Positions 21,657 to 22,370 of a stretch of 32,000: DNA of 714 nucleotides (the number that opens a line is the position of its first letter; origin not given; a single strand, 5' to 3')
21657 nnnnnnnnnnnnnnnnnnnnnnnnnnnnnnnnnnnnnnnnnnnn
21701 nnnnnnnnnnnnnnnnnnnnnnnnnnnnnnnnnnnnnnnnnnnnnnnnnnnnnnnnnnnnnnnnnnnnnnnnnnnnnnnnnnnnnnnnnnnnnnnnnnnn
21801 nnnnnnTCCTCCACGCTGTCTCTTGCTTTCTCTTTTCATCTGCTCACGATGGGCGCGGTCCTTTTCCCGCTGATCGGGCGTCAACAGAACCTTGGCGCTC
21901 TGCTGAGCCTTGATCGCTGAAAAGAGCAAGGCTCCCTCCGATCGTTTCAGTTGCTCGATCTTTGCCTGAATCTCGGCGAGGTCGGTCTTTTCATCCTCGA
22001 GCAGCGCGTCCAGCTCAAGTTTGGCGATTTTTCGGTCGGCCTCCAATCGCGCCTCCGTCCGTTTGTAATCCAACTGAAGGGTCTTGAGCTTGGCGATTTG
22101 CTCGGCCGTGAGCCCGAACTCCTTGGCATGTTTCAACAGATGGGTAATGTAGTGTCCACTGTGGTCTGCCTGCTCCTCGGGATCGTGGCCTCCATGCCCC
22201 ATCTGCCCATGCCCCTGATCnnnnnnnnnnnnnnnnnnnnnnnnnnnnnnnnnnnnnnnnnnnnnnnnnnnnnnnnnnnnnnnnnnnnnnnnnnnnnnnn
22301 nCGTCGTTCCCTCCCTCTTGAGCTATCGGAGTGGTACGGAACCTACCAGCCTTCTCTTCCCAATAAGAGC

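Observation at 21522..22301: Spy/ZraP-like periplasmic protein with a roughly 100-residue Gly/Met/His tail encoded by repetitive DNA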

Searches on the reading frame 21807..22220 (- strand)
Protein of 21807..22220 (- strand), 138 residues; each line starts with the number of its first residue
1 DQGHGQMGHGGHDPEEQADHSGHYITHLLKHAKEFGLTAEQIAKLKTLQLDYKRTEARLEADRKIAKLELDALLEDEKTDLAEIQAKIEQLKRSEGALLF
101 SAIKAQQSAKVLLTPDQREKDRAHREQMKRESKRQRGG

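Call 32: search_protein_representatives(protein=window:21807-22220:-)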
Query: 138 residues. Proteins with E-value up to 0.001 (for the whole library): 1225; up to 1e-10: 119; up to 1e-30: 4. The best 150 are listed.
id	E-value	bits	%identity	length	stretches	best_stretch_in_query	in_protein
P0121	3.2e-38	147.3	60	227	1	4-138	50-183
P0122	2.4e-36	141.2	55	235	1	2-138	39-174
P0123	9.2e-34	132.9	76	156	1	1-89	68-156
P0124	2.6e-33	131.4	67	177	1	2-97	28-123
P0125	2.2e-29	118.7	50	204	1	1-133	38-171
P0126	7.7e-29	117.0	51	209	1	8-128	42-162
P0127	1.2e-28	116.4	62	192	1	4-134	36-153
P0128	2.5e-27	112.1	49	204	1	1-132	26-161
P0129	3.9e-27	111.5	50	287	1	2-133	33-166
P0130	8.7e-27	110.3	54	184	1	16-130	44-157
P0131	8.8e-27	110.3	49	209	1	1-135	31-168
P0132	3.9e-26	108.2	61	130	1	1-96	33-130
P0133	1.7e-25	106.2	45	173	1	4-131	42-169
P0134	6.5e-24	101.0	47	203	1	3-134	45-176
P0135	7.9e-24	100.8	56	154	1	32-137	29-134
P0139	1.6e-22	96.6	43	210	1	16-138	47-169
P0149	6.6e-20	88.1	50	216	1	30-138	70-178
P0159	9.7e-18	81.1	41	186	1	12-138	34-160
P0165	7.9e-17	78.2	43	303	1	7-121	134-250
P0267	6.0e-10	55.9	32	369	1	3-124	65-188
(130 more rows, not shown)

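Call 63: predict_structure(protein=window:21807-22169:-)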
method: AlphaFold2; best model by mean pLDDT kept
length: 121 residues; sequences in the alignment: 1
mean_pLDDT: 87.7   pTM: 0.67
mean pLDDT of the five models: 87.7, 86.3, 86.2, 85.2, 80.8
residues with pLDDT >= 90: 64; 70-90: 50; 50-70: 4; < 50: 3
segments of 3 or more residues with pLDDT < 50: 1-3
pLDDT, mean of each block of 10 residues (from residue 1): 67 93 95 89 89 92 91 89 86 92 92 81 57
secondary structure, 60 per line:
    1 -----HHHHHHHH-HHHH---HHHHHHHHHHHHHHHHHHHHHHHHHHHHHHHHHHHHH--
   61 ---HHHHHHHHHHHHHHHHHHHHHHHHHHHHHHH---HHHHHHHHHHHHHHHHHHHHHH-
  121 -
elements in order: H6-13 H15-18 H22-58 H64-94 H98-119

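Call 65: fold_search(model_id=the predicted structure, library=pdb)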
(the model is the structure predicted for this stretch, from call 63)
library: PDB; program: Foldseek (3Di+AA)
matches with E <= 10: 272; with E <= 0.001: 0
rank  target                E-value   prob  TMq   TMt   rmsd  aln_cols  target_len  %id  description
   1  3lay_A                3.7e-01  0.92  0.41  0.58   3.9        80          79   26  Alpha-Helical barrel formed by the decamer of the zinc resistance-associated protein (STM4172) from Salmonella enteric (released 2010-01-19)
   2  3zg1_D                4.4e-01  0.96  0.55  0.60   5.0        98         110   21  NI-BOUND FORM OF M123A MUTANT OF CUPRIAVIDUS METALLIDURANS CH34 CNRXS (released 2013-10-23)
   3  3itf_A                5.2e-01  0.77  0.40  0.43   6.5        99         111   17  Structural basis for the inhibitory function of the CPXP adaptor protein (released 2011-01-26)
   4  3lay_H                5.5e-01  0.96  0.45  0.62   4.3        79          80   23  Alpha-Helical barrel formed by the decamer of the zinc resistance-associated protein (STM4172) from Salmonella enteric (released 2010-01-19)
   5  3lay_F                5.8e-01  0.96  0.44  0.62   3.9        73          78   25  Alpha-Helical barrel formed by the decamer of the zinc resistance-associated protein (STM4172) from Salmonella enteric (released 2010-01-19)
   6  2y3h_D                5.8e-01  0.91  0.56  0.62   5.1       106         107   21  E63Q mutant of Cupriavidus metallidurans CH34 CnrXs (released 2011-03-30)
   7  3lay_D                6.6e-01  0.96  0.47  0.66   3.9        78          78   23  Alpha-Helical barrel formed by the decamer of the zinc resistance-associated protein (STM4172) from Salmonella enteric (released 2010-01-19)
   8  3tul_C                7.0e-01  0.25  0.32  0.30   8.5       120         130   17  Crystal structure of N-terminal region of Type III Secretion Major Translocator SipB (residues 82-226) (released 2012-02-15)
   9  3lay_J                7.8e-01  0.91  0.44  0.61   4.3        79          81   24  Alpha-Helical barrel formed by the decamer of the zinc resistance-associated protein (STM4172) from Salmonella enteric (released 2010-01-19)
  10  3rgu_C                7.8e-01  0.57  0.33  0.43   7.9        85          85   20  Structure of Fap-NRa at pH 5.0 (released 2011-12-28)
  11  2kub_MODEL_1_A        7.8e-01  0.44  0.32  0.43   9.5        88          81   22  Solution structure of the alpha subdomain of the major non-repeat unit of Fap1 fimbriae of Streptococcus paras (released 2010-07-21)
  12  2y39                  9.3e-01  0.84  0.54  0.58   5.6       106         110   19  Ni-bound form of Cupriavidus metallidurans CH34 CnrXs (released 2011-03-30)
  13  3tul_B                9.8e-01  0.33  0.40  0.37   7.4       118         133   17  Crystal structure of N-terminal region of Type III Secretion Major Translocator SipB (residues 82-226) (released 2012-02-15)
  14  2y3b                  1.0e+00  0.85  0.55  0.59   5.9       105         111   18  Co-bound form of Cupriavidus metallidurans CH34 CnrXs (released 2011-03-30)
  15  7tad_C                1.0e+00  0.72  0.51  0.32   4.0        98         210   18  CryoEM structure of the (NPR1)2-(TGA3)2 complex (released 2022-03-16)
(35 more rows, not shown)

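Call 69: list_cluster_members(proteins=[P0125, P0128, P0129, P0139, P0149, P0159, P0165, P0131, P0126, P0267])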
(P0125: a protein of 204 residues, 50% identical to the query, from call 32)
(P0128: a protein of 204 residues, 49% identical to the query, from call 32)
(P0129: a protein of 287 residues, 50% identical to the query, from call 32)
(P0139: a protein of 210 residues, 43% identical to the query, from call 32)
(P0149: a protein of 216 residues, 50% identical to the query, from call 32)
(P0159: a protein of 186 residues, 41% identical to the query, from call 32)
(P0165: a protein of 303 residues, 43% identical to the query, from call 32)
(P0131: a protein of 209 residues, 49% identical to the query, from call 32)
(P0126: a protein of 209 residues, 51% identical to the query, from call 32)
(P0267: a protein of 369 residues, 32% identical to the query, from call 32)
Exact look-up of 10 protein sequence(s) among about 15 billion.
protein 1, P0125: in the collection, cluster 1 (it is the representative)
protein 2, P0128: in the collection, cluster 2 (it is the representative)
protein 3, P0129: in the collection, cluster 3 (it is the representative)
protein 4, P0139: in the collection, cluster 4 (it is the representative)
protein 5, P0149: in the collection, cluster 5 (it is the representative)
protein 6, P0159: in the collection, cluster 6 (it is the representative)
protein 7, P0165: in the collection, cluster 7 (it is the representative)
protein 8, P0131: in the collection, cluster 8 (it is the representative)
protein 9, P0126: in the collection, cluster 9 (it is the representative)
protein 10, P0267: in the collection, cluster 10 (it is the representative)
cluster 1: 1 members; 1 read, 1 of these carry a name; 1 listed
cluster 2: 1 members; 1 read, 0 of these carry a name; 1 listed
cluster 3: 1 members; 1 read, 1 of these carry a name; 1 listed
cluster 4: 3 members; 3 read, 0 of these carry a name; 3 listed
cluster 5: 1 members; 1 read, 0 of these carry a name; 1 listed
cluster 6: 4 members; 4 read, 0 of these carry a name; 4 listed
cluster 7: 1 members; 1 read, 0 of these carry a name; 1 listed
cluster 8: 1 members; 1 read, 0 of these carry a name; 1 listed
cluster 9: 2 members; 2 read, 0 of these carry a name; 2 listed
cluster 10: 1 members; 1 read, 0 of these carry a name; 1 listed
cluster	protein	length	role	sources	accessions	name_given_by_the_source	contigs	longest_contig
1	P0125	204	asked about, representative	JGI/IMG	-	Spy/CpxP family protein refolding chaperone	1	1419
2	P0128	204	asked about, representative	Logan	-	-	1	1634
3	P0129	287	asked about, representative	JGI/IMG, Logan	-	uncharacterized membrane protein YkoI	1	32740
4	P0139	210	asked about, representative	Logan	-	-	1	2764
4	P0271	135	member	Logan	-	-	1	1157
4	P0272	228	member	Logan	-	-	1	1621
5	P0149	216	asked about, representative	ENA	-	-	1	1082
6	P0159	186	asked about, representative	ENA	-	-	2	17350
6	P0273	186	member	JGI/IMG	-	-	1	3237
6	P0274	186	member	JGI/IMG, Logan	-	-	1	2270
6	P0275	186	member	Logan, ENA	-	-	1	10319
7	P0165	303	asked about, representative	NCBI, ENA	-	-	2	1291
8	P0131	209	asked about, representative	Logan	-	-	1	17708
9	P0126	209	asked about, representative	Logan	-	-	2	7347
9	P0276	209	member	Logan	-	-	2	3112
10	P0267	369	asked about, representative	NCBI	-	-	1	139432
